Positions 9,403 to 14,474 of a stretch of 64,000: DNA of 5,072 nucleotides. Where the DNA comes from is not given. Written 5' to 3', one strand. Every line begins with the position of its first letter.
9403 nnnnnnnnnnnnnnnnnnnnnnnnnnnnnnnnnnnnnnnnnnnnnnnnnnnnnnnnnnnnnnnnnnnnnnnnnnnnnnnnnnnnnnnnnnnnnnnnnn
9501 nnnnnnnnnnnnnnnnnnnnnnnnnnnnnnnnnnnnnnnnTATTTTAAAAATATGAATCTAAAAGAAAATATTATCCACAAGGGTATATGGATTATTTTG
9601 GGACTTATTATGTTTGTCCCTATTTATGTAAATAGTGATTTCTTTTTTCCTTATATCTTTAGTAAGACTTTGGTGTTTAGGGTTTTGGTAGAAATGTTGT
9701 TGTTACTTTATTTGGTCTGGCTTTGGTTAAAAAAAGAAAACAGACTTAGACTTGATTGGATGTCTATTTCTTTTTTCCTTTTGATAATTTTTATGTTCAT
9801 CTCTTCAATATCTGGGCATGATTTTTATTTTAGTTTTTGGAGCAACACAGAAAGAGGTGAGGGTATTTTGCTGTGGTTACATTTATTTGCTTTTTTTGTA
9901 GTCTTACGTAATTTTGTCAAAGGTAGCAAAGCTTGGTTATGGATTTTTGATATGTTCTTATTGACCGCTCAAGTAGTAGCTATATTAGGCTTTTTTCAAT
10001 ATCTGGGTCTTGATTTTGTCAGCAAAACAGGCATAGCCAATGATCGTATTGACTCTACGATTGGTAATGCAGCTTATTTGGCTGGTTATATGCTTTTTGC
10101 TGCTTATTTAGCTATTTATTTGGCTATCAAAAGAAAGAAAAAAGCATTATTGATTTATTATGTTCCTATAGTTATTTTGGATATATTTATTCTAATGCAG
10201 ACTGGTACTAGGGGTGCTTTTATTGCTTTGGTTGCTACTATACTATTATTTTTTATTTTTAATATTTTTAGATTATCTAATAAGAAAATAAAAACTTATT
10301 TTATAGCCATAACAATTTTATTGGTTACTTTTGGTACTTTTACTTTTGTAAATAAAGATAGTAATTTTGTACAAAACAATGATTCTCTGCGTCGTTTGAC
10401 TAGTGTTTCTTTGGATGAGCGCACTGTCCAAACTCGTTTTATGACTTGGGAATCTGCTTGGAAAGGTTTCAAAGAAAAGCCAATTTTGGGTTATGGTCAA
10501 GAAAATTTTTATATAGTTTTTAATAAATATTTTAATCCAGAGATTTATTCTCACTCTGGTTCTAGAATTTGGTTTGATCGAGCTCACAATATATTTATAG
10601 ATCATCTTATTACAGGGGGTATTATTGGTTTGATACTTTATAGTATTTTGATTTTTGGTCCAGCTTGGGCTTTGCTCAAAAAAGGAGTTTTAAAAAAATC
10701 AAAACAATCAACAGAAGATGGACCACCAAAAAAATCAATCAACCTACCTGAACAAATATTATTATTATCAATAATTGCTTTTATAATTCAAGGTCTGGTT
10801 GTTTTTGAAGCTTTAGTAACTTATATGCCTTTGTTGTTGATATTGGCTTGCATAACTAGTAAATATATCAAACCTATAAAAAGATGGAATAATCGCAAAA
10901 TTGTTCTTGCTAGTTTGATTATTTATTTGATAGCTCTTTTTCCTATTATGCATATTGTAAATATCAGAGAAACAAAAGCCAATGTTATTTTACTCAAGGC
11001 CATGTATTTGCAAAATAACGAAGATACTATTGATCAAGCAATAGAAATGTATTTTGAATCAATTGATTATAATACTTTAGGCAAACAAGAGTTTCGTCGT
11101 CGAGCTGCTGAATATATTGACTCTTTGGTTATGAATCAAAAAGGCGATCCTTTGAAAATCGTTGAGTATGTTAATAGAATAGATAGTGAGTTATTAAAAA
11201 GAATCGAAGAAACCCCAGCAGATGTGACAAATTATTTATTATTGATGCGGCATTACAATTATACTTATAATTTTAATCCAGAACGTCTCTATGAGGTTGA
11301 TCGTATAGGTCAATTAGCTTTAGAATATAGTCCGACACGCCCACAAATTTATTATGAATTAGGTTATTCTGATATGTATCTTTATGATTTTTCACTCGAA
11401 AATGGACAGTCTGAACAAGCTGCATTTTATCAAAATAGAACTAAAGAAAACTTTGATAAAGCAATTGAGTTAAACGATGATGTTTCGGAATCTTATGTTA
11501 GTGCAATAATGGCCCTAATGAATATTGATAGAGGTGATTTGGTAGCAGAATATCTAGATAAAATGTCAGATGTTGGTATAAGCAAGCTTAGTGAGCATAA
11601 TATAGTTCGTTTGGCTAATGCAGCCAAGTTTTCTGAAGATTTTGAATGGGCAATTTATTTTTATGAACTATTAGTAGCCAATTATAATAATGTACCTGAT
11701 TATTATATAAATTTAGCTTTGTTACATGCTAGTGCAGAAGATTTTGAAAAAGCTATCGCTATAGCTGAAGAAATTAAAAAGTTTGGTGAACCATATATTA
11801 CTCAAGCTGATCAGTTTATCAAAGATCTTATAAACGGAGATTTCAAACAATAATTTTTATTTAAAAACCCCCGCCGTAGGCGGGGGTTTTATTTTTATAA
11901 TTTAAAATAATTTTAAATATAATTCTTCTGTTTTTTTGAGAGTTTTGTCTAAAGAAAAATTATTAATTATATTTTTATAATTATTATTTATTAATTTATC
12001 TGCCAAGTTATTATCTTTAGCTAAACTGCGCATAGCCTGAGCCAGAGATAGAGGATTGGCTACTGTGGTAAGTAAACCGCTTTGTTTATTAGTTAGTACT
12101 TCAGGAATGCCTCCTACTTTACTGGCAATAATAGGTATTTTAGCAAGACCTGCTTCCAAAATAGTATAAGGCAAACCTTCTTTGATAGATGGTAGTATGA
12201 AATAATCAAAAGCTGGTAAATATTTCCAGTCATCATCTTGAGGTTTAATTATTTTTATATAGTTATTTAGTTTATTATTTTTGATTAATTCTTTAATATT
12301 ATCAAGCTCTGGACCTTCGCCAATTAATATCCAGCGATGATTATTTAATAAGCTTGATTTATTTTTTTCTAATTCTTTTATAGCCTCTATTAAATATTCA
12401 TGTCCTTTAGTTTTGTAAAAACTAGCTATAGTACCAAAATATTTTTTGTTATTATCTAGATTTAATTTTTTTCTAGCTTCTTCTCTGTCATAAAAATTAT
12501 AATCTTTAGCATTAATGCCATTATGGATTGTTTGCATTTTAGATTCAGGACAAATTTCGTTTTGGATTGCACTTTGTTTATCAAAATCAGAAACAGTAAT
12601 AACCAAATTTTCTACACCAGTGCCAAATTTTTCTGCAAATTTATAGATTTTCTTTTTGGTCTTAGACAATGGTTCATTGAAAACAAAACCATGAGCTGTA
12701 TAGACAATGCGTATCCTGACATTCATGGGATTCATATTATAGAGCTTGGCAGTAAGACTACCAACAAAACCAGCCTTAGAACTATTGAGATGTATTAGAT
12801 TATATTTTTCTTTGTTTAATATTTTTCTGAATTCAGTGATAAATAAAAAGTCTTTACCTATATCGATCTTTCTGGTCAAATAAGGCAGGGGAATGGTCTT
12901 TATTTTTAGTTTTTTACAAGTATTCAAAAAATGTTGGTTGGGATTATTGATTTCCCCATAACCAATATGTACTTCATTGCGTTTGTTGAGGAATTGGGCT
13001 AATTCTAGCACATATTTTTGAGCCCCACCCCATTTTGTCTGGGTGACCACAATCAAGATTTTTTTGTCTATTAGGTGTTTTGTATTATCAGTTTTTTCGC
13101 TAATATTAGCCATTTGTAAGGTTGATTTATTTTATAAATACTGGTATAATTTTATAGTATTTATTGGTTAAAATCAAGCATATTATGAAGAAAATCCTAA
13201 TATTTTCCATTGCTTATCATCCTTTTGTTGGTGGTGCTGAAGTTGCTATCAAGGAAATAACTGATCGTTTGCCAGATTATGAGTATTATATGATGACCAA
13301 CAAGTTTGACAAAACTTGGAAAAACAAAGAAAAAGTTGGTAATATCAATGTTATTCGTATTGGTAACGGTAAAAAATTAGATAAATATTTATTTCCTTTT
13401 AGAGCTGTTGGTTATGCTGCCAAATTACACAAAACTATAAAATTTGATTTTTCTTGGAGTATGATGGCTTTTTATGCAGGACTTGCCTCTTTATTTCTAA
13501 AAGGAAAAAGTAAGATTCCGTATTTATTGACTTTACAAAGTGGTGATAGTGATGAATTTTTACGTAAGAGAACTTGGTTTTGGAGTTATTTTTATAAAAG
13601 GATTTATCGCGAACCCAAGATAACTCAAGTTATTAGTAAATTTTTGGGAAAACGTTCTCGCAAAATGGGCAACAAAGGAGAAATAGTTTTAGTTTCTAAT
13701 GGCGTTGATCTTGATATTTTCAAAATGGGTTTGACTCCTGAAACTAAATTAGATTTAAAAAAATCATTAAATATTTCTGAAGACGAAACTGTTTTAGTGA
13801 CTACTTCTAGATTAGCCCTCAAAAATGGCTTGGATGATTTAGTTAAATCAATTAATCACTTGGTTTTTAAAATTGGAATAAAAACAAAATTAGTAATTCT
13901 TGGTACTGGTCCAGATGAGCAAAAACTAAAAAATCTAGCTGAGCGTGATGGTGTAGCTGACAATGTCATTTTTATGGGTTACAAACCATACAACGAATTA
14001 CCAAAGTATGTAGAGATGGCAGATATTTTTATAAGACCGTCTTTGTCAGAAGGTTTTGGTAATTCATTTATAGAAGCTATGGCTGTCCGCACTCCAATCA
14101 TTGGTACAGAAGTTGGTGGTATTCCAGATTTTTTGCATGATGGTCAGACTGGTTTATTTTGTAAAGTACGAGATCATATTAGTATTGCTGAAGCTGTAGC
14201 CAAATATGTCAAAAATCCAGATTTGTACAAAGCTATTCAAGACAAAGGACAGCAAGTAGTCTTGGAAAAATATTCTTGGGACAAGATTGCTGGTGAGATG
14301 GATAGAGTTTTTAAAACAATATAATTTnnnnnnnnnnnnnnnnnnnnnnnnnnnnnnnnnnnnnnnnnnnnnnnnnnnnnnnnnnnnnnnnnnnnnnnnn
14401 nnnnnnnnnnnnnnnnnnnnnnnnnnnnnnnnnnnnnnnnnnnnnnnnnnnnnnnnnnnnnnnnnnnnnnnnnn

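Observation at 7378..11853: Tandem Wzy_C (O-antigen ligase family)-TPR fusion paralogs next to a giant S/T-rich surface protein, candidate protein O-oligosaccharyltransferases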

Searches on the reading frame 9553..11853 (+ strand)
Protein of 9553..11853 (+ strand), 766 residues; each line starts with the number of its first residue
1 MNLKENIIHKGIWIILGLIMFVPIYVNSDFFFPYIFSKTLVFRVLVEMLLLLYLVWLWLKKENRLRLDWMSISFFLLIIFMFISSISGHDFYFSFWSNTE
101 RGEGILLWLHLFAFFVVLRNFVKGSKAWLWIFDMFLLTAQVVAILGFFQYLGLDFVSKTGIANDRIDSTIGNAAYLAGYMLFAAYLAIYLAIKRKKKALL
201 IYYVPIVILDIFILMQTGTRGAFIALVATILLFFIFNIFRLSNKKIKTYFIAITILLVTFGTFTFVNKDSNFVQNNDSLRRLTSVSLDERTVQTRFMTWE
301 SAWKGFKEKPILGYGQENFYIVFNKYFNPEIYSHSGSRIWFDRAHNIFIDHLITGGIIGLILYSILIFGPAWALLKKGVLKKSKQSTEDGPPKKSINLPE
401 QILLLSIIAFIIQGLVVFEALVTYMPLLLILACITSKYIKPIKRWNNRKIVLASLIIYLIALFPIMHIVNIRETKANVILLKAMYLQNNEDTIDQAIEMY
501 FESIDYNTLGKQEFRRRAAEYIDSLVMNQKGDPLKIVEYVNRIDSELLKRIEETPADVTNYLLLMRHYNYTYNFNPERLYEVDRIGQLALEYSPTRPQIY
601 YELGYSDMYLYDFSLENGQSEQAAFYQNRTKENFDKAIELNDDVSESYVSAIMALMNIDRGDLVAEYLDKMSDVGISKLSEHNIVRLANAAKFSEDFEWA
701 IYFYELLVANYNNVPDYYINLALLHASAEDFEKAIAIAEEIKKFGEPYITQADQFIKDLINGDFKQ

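Call 5: search_protein_families(library=pfam, proteins=[window:9553-11853:+], max_evalue=0.01)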
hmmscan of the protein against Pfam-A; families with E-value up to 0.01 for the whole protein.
window:9553-11853:+ (766 aa): 2 families
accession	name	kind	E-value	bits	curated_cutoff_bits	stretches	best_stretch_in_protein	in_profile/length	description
PF04932.20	Wzy_C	-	2.8e-22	79.6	31.7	1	207-363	3-148/149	O-Antigen ligase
PF00515.34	TPR_1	-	0.0052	17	27.8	0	716-736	2-22/34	Tetratricopeptide repeat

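Call 6: search_protein_families(library=ncbifam, proteins=[window:9553-11853:+], max_evalue=0.01)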
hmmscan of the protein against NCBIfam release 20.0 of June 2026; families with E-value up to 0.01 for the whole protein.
window:9553-11853:+ (766 aa): 2 families
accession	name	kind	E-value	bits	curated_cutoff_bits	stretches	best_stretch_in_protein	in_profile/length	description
TIGR00947.1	2A73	equivalog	1.8e-08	33.9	366.4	1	36-379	36-366/425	IctB family putative bicarbonate transporter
TIGR03939.1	PGA_TPR_OMP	equivalog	0.0073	14.5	366.65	0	668-745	73-151/800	poly-beta-1,6 N-acetyl-D-glucosamine export porin PgaA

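Call 63: search_protein_families(library=ncbifam, proteins=[window:9553-11853:+], max_evalue=0.1)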
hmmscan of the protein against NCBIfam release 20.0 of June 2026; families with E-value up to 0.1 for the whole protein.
window:9553-11853:+ (766 aa): 3 families
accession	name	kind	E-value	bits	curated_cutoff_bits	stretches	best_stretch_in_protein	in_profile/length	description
TIGR00947.1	2A73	equivalog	1.8e-08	33.9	366.4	1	36-379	36-366/425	IctB family putative bicarbonate transporter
TIGR03939.1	PGA_TPR_OMP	equivalog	0.0073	14.5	366.65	1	668-745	73-151/800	poly-beta-1,6 N-acetyl-D-glucosamine export porin PgaA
TIGR00990.1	3a0801s09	subfamily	0.014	14.1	757.25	0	630-664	350-382/615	mitochondrial import receptor subunit TOM70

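Call 89: find_homologous_proteins(query=window:9553-11853:+, max_evalue=1e-20)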
Query window:9553-11853:+ (766 aa): 552 proteins with E <= 1e-20 among 8000 candidates; the best 120 are listed.
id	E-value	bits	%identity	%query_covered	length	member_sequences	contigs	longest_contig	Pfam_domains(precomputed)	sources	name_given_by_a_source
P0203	0.0e+0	1700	100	100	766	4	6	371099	PF04932.21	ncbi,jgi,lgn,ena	-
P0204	0.0e+0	1368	78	100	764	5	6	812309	PF04932.21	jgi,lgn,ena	jgi:O-antigen ligase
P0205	4.2e-272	923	53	99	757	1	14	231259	PF04932.21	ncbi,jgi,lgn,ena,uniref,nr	ncbi:MAG: hypothetical protein COV55_01080 [Candidatus Komeilibacteria bacterium CG11_big_fil_rev_8_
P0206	3.4e-271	920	53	99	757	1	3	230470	PF04932.21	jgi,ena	-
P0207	1.8e-268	911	53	100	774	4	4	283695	PF04932.21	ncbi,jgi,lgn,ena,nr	ncbi:O-antigen ligase family protein [Candidatus Parcubacteria bacterium]|jgi:O-antigen ligase|nr:O-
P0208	1.7e-264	898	52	100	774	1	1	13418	PF13431.13,PF04932.21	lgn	-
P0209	8.5e-259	879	53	99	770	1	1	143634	PF04932.21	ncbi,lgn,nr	ncbi:MAG: hypothetical protein C3F02_03515 [Parcubacteria group bacterium]|nr:MAG: hypothetical prot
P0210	2.7e-258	877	53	99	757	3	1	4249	PF13431.13,PF13414.13,PF04932.21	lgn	-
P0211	5.2e-256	870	52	99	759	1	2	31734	PF13431.13,PF04932.21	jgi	-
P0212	5.8e-253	860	51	99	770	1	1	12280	PF04932.21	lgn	-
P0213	1.8e-250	851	52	98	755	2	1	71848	PF04932.21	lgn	-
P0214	1.2e-249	849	52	98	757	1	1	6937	PF13414.13,PF04932.21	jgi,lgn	-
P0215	3.7e-248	844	52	99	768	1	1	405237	PF04932.21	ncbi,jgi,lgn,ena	ncbi:MAG: O-antigen ligase family protein [Patescibacteria group bacterium]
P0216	1.2e-237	809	48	100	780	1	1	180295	PF04932.21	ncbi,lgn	-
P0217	3.3e-215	735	69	61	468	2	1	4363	PF04932.21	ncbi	-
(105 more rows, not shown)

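Call 90: find_encoding_contigs(protein=P0215, flank=9000, max_places=1)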
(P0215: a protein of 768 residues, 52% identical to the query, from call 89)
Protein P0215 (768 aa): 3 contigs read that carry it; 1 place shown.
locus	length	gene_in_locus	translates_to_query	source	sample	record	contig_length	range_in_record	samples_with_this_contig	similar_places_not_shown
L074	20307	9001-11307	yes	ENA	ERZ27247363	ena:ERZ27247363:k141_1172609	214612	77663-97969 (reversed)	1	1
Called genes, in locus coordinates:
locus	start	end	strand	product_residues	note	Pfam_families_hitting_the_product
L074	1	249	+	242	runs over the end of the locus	-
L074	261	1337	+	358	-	PF13365:Trypsin_2 (weak), PF13180:PDZ_2 (weak), PF17820:PDZ_6 (weak)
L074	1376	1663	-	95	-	PF12728:HTH_17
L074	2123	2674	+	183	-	PF04542:Sigma70_r2, PF08281:Sigma70_r4_2, PF04545:Sigma70_r4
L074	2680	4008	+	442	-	PF18915:DUF5667 (faint)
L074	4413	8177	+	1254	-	-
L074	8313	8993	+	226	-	PF00515:TPR_1 (faint), PF07719:TPR_2 (faint), PF13414:TPR_11 (weak)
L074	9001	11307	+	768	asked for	PF04932:Wzy_C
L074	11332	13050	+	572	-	PF02366:PMT, PF13231:PMT_2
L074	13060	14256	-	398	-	PF13477:Glyco_trans_4_2, PF13439:Glyco_transf_4, PF13579:Glyco_trans_4_4, PF00534:Glycos_transf_1, PF13692:Glyco_trans_1_4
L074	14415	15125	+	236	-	PF13489:Methyltransf_23, PF01209:Ubie_methyltran, PF02353:CMAS, PF03848:TehB (weak), PF13847:Methyltransf_31, PF08241:Methyltransf_11, PF08242:Methyltransf_12, PF13649:Methyltransf_25, +3 more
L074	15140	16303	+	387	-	PF13439:Glyco_transf_4, PF13579:Glyco_trans_4_4, PF00534:Glycos_transf_1, PF13692:Glyco_trans_1_4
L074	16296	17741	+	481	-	PF02310:B12-binding, PF04055:Radical_SAM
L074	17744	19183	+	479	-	PF02310:B12-binding, PF04055:Radical_SAM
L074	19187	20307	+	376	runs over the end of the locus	PF13439:Glyco_transf_4, PF13579:Glyco_trans_4_4, PF20706:GT4-conflict (weak), PF00534:Glycos_transf_1, PF13692:Glyco_trans_1_4, PF13524:Glyco_trans_1_2 (weak)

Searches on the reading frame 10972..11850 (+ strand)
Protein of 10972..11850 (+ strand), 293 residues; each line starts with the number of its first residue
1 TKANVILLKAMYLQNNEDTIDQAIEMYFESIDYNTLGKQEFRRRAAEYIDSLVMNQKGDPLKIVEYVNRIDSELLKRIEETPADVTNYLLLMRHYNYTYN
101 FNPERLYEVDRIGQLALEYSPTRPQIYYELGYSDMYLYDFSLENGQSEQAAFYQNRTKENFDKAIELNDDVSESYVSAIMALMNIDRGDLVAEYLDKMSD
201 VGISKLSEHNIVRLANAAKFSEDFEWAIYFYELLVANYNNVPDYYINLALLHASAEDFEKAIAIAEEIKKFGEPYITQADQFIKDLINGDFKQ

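Call 87: search_solved_structures(query=window:10972-11850:+, max_evalue=1)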
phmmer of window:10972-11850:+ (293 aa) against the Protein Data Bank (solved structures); distinct sequences matched with E-value up to 1: 2.
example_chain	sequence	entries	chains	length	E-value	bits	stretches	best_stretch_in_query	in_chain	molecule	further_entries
5lyp_A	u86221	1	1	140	0.14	14.9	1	199-270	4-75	Small glutamine-rich tetratricopeptide repeat-containing protein 2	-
7mcd_A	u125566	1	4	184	0.75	12.5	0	251-282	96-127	AI-designed TIM-barrel F15C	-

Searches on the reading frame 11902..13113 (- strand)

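Call 5: search_protein_families(library=pfam, proteins=[window:11902-13113:-], max_evalue=0.01)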
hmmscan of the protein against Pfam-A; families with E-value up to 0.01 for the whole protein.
window:11902-13113:- (403 aa): 5 families
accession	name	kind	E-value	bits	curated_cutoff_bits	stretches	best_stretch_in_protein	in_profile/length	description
PF00534.26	Glycos_transf_1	-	6.3e-35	120.7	26.4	1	209-380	1-171/172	Glycosyl transferases group 1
PF13692.12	Glyco_trans_1_4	-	3.6e-26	92.6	27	1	224-367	2-142/142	Glycosyl transferases group 1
PF13439.12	Glyco_transf_4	-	1.8e-18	67.6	28.5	1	28-202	1-168/170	Glycosyltransferase Family 4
PF13579.12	Glyco_trans_4_4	-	4e-08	34.2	29.7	1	29-199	1-158/158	Glycosyl transferase 4-like domain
PF13477.12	Glyco_trans_4_2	-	2.9e-06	28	23.4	1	32-162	10-130/139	Glycosyl transferase 4-like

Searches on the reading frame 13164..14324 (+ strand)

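Call 5: search_protein_families(library=pfam, proteins=[window:13164-14324:+], max_evalue=0.01)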
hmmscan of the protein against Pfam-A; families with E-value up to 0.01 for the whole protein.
window:13164-14324:+ (386 aa): 6 families
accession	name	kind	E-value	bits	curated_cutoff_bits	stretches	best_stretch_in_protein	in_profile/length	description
PF00534.26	Glycos_transf_1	-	1.3e-40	139.1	26.4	1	197-364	4-171/172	Glycosyl transferases group 1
PF13692.12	Glyco_trans_1_4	-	1.4e-31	110.1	27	1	209-351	2-142/142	Glycosyl transferases group 1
PF13439.12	Glyco_transf_4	-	3.7e-10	40.5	28.5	1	22-184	1-169/170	Glycosyltransferase Family 4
PF20706.3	GT4-conflict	-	1.5e-07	31.2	26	1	206-373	196-379/385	Family 4 Glycosyltransferase in conflict systems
PF13524.12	Glyco_trans_1_2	-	1.6e-07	31.8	25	1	253-379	27-142/144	Glycosyl transferase-like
PF13579.12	Glyco_trans_4_4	-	0.0053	17.5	29.7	1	75-180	53-158/158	Glycosyl transferase 4-like domain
